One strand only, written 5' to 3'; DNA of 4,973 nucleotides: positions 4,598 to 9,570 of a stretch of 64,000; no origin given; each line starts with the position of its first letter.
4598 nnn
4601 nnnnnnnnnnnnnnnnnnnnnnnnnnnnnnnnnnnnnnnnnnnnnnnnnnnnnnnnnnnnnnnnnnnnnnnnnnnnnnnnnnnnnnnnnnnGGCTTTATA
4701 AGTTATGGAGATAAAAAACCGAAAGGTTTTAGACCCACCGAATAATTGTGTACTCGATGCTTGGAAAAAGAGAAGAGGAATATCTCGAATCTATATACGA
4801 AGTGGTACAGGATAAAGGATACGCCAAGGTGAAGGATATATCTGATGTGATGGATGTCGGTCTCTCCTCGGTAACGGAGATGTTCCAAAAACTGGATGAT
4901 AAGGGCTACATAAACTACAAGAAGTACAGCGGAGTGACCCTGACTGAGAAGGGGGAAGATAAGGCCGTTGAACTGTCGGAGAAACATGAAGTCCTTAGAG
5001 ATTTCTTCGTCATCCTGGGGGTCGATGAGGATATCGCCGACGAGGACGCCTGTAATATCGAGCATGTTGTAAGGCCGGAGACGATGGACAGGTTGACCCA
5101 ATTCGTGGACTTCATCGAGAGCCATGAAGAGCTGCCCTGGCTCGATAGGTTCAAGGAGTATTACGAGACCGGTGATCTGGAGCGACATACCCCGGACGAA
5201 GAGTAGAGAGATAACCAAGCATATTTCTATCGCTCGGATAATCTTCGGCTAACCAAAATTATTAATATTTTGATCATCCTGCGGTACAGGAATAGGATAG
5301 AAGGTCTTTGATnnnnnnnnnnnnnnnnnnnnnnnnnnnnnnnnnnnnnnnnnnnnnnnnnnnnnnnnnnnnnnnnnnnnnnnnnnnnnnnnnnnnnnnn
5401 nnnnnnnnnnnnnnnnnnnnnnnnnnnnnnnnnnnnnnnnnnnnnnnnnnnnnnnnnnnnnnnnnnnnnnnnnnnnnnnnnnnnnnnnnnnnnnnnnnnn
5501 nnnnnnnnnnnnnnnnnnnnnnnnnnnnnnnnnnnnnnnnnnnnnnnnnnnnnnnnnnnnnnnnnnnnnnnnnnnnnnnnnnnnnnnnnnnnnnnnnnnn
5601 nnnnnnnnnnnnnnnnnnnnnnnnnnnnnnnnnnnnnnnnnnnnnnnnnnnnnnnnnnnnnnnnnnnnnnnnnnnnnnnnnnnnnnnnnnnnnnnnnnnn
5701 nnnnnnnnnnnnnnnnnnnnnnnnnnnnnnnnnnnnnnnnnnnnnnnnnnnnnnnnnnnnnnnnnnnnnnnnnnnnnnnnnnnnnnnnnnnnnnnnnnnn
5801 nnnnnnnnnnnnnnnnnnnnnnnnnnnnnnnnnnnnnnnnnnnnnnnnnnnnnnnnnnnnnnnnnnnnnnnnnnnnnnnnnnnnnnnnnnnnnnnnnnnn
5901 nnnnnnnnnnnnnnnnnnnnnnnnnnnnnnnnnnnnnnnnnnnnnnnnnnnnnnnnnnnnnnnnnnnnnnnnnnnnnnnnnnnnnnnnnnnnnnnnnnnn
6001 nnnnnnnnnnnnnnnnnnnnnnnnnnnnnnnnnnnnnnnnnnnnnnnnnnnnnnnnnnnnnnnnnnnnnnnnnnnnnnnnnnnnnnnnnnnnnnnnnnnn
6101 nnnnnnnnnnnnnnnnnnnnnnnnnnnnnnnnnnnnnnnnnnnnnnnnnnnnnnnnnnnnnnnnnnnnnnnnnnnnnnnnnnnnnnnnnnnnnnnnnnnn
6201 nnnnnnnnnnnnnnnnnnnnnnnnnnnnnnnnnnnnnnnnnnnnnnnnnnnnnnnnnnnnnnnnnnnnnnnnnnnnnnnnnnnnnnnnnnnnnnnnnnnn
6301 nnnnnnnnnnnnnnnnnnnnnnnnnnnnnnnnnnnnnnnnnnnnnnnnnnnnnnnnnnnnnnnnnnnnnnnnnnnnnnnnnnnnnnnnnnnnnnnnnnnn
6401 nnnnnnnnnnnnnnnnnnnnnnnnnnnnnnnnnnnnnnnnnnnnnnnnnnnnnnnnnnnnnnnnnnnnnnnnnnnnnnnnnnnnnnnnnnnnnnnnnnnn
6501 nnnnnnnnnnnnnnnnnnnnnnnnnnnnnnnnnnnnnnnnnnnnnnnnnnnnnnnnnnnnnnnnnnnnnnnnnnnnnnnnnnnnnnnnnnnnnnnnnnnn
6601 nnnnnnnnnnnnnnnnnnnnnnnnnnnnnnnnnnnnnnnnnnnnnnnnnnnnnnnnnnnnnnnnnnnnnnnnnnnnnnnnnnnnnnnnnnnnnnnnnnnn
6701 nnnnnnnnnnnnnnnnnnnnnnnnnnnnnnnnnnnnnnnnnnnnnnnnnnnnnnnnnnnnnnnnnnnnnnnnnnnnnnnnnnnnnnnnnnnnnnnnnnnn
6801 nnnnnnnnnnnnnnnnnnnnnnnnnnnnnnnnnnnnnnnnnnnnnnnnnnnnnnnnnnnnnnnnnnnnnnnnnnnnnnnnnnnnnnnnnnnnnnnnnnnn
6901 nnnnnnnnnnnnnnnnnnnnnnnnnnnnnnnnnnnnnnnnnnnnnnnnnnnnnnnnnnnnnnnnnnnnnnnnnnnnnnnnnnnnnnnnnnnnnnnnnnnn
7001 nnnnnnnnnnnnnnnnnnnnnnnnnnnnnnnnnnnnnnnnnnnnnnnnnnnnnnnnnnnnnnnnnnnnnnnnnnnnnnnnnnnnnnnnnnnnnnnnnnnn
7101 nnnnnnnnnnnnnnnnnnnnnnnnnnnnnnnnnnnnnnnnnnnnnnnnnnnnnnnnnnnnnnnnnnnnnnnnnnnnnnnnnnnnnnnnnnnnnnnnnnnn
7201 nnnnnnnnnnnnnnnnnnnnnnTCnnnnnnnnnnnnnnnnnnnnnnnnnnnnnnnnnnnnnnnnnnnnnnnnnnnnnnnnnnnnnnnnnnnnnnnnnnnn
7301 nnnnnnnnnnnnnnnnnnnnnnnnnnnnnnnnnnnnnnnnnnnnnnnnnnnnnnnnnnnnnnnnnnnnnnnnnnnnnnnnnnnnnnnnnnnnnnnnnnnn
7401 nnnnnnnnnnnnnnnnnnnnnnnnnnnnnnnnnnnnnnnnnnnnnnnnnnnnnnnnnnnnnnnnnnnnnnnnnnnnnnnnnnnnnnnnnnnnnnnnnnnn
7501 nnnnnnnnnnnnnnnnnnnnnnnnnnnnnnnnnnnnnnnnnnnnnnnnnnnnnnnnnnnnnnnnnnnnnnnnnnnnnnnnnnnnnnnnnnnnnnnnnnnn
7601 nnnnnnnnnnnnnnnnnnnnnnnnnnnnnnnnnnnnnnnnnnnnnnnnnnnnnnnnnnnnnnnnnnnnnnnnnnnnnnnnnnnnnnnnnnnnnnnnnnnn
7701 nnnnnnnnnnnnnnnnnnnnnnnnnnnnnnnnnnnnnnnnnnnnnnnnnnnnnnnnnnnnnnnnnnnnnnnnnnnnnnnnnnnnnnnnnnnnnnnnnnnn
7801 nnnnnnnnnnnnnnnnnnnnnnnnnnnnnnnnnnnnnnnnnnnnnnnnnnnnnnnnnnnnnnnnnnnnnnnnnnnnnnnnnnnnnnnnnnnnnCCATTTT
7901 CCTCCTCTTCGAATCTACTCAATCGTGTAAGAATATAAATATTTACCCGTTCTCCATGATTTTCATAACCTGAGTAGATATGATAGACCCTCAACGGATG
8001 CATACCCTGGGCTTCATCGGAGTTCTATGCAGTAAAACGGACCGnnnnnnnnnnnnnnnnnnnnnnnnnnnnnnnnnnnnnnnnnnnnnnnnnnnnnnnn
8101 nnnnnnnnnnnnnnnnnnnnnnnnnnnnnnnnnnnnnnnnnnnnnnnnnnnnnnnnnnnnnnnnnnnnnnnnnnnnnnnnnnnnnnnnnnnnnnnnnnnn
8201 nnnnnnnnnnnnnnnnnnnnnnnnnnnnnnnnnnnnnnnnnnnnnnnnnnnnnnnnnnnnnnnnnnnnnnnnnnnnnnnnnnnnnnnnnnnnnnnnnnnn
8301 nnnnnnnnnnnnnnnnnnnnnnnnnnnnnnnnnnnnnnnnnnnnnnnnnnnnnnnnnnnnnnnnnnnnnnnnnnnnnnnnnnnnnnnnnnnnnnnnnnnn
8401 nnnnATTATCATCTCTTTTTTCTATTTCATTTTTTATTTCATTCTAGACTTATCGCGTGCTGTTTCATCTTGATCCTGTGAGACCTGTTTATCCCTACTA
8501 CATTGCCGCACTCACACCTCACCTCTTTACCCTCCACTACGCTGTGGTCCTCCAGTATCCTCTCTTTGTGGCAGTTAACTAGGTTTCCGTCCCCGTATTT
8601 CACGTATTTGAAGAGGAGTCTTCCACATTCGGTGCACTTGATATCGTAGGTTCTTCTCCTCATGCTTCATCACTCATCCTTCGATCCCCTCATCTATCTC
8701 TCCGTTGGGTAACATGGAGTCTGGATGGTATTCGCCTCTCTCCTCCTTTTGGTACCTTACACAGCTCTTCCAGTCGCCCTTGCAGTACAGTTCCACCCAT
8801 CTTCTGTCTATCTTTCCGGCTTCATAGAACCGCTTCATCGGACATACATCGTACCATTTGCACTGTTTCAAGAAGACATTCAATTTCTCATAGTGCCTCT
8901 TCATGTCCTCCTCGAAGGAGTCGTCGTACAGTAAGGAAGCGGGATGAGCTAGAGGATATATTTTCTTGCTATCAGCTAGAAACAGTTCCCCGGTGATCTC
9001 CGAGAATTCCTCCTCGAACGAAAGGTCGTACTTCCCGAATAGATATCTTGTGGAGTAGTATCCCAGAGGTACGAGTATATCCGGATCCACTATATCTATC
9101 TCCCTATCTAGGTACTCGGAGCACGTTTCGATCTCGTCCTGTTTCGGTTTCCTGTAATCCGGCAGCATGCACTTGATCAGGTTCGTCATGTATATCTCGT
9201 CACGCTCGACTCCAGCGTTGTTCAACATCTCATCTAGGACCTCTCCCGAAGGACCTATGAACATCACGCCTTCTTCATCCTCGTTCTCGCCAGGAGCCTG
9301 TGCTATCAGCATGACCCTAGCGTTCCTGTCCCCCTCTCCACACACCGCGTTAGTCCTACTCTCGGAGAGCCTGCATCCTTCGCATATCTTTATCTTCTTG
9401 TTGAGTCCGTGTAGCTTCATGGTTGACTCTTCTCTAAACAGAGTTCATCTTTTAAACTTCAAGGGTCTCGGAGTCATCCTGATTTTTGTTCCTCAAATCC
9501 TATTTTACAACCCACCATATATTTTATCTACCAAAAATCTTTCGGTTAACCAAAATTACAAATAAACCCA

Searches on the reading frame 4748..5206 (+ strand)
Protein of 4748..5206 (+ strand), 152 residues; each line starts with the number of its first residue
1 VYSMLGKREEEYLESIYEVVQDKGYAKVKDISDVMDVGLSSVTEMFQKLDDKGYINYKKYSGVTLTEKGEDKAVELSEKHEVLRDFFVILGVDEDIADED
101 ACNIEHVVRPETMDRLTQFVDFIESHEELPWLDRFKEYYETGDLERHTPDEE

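Call 7: search_protein_families(library=pfam, proteins=[window:4748-5206:+])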
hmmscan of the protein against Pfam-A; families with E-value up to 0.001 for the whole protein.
window:4748-5206:+ (152 aa): 3 families
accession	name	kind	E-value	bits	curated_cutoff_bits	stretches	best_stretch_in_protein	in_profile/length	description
PF01325.25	Fe_dep_repress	-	5.3e-19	68.6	26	1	4-63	1-60/60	Iron dependent repressor, N-terminal DNA binding domain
PF02742.21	Fe_dep_repr_C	-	6.9e-17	61.7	27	1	66-125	1-61/70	Iron dependent repressor, metal binding and dimerisation domain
PF01978.25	TrmB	-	0.0006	20.1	25.6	0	16-58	13-55/68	Sugar-specific transcriptional regulator TrmB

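Call 33: find_related_loci(query=A2, collection=metagenome_contigs, flank=10000)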
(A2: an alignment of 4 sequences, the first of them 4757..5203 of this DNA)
Query A2 (149 aa) in metagenome_contigs; peptide patterns used: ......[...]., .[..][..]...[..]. (x = any residue, [..] = any of these).
461 stretches matched a pattern; 121 encode a relative of the query (tblastn E <= 1e-3); the best 80 are kept; 80 distinct loci.
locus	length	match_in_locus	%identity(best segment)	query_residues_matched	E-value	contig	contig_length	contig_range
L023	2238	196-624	64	5-146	5e-56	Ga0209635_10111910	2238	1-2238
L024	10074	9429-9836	66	5-139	3e-55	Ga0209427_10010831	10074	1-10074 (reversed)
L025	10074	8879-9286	66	5-139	3e-55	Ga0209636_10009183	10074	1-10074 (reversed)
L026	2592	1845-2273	64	5-146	1e-55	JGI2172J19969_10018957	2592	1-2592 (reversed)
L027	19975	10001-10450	55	1-149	2e-53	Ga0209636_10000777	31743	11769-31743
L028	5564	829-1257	59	5-146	1e-53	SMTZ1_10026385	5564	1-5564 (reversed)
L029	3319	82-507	57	5-147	4e-53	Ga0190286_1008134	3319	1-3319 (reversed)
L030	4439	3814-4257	56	1-149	5e-53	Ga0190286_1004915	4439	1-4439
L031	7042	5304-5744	56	1-146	5e-53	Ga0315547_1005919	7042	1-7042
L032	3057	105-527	57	1-140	7e-53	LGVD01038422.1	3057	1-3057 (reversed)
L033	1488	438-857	56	1-139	1e-53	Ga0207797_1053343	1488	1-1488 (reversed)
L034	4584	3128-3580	53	1-146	1e-51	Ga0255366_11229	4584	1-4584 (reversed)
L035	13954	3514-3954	57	1-146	2e-51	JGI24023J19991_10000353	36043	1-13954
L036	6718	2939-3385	53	1-148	3e-51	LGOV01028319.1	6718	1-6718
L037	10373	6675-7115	58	1-146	7e-51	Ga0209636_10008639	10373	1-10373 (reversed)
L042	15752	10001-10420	59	1-139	2e-50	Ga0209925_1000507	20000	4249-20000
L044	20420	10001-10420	57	1-139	5e-50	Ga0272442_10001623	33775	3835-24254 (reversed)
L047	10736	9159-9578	58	1-139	3e-49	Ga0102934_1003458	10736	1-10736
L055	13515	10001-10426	52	1-141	3e-46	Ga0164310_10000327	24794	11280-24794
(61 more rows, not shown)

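Call 39: search_protein_families(library=pfam, proteins=[L042:3472-3714:+, L044:3297-3539:+, L047:1571-1813:+, L055:3925-4167:+, L030:2814-3509:+, L031:1636-2022:+, L036:2075-2524:-], max_evalue=0.01)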
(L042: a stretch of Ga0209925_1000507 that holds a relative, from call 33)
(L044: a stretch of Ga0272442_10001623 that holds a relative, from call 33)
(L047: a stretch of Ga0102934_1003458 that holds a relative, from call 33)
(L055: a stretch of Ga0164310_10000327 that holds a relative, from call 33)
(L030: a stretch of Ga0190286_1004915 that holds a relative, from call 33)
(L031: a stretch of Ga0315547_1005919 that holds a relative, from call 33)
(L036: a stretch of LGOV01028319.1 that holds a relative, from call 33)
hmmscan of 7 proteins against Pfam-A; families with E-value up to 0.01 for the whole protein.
L042:3472-3714:+ (80 aa): 1 family
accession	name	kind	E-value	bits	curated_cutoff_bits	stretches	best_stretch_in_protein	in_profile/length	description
PF04023.20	FeoA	-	4.4e-18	65.6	23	1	7-77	2-73/74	FeoA domain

L044:3297-3539:+ (80 aa): 1 family
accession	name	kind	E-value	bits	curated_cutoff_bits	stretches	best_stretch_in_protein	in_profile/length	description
PF04023.20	FeoA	-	5.1e-18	65.3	23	1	7-77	2-73/74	FeoA domain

L047:1571-1813:+ (80 aa): 1 family
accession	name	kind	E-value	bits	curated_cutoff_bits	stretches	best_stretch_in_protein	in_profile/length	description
PF04023.20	FeoA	-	4.1e-19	68.9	23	1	7-77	2-73/74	FeoA domain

L055:3925-4167:+ (80 aa): 1 family
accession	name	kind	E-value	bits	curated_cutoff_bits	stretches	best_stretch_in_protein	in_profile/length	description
PF04023.20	FeoA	-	2.3e-21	76.1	23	1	6-77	1-73/74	FeoA domain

L030:2814-3509:+ (231 aa): 0 families

L031:1636-2022:+ (128 aa): 1 family
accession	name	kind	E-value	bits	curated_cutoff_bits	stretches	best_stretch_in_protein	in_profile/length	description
PF04023.20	FeoA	-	1.9e-13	50.7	23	1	58-125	1-72/74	FeoA domain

L036:2075-2524:- (149 aa): 9 families
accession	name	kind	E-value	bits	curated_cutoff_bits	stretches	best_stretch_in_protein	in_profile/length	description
PF01325.25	Fe_dep_repress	-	6.3e-20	71.6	26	1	1-60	1-60/60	Iron dependent repressor, N-terminal DNA binding domain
PF02742.21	Fe_dep_repr_C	-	6.8e-17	61.7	27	1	63-130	1-69/70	Iron dependent repressor, metal binding and dimerisation domain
PF01726.22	LexA_DNA_bind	-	0.00032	20.8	23.7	1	2-55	4-59/65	LexA DNA binding domain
PF01047.28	MarR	-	0.00033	20.9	24.6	1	24-58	19-53/59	MarR family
PF22167.2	PH0730-like_N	-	0.00043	20.8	30.2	1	8-68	4-60/60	PH0730-like, N-terminal domain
PF01978.25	TrmB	-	0.00057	20.1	25.6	1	16-64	17-59/68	Sugar-specific transcriptional regulator TrmB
PF14947.12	HTH_45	-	0.0006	20.2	25.5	1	13-74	8-70/77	Winged helix-turn-helix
PF02002.24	TFIIE_alpha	-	0.0035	17.6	22.9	1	2-58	7-63/105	TFIIE alpha subunit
PF13545.12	HTH_Crp_2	-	0.0051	17.2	27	1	26-56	26-56/70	Crp-like helix-turn-helix domain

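Call 41: search_solved_structures(query=window:4757-5203:+, max_evalue=0.00001)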
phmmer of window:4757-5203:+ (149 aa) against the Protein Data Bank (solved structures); distinct sequences matched with E-value up to 0.00001: 14.
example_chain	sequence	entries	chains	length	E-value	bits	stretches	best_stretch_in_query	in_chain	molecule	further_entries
6kta_A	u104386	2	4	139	2.4e-25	92.7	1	7-122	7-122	HTH-type transcriptional regulator MntR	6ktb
1on1_A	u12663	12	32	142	2.4e-24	89.5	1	6-123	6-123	Transcriptional regulator mntR | HTH-type transcriptional regulator MntR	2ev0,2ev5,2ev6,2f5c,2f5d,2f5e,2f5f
3r60_A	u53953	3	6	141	3.2e-24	89.1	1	7-123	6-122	Transcriptional regulator mntR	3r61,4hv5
1on2_A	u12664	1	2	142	5.7e-24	88.3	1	7-123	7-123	Transcriptional regulator mntR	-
4hx4_A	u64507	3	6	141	1e-23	87.5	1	7-123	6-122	TRANSCRIPTIONAL REGULATOR MNTR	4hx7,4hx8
4hv6_A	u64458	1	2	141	7.6e-23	84.6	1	7-123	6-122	Transcriptional regulator MntR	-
2h09_A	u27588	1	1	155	4.5e-15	59.4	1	7-116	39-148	Transcriptional regulator mntR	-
6o5c_A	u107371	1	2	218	1.8e-10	44.5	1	5-121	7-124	Putative metal-dependent transcriptional regulator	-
8pvt_A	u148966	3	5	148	1.9e-09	41.1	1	5-113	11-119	Iron dependent repressor, putative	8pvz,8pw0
5zr4_A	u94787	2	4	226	4.5e-09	40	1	9-119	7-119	Metal-dependent transcriptional regulator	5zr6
3hrs_A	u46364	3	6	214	8.1e-09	39.1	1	6-120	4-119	Metalloregulator ScaR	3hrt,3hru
5cvi_A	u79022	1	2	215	1.1e-08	38.7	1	5-119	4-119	SloR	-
2x4h_A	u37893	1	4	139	1.3e-07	35.2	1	2-117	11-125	HYPOTHETICAL PROTEIN SSO2273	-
4o5v_A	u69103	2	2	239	5.5e-06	29.9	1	5-114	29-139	Iron-dependent transcription repressor related protein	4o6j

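Call 56: search_protein_families(library=ncbifam, proteins=[window:4757-5206:+], max_evalue=0.00001)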
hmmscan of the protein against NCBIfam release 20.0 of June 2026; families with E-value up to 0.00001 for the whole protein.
window:4757-5206:+ (149 aa): 3 families
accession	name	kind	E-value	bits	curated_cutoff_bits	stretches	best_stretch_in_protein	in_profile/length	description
NF003025.0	PRK03902.1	equivalog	1.4e-36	125.6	138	1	4-126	4-126/142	transcriptional regulator MntR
NF008273.0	PRK11050.1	equivalog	3e-26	92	153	1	7-118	39-150/156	manganese-binding transcriptional regulator MntR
NF047407.1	TransRegMntRTherm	equivalog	1.5e-11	44.4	350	1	7-117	11-128/227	manganese-dependent transcriptional regulator MntR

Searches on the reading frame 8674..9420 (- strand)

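Call 7: search_protein_families(library=pfam, proteins=[window:8674-9420:-])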
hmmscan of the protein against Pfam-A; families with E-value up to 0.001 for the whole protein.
window:8674-9420:- (248 aa): 1 family
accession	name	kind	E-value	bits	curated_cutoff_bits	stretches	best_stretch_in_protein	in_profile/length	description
PF03167.25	UDG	-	3.2e-32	112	24.3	1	28-176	2-136/141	Uracil DNA glycosylase superfamily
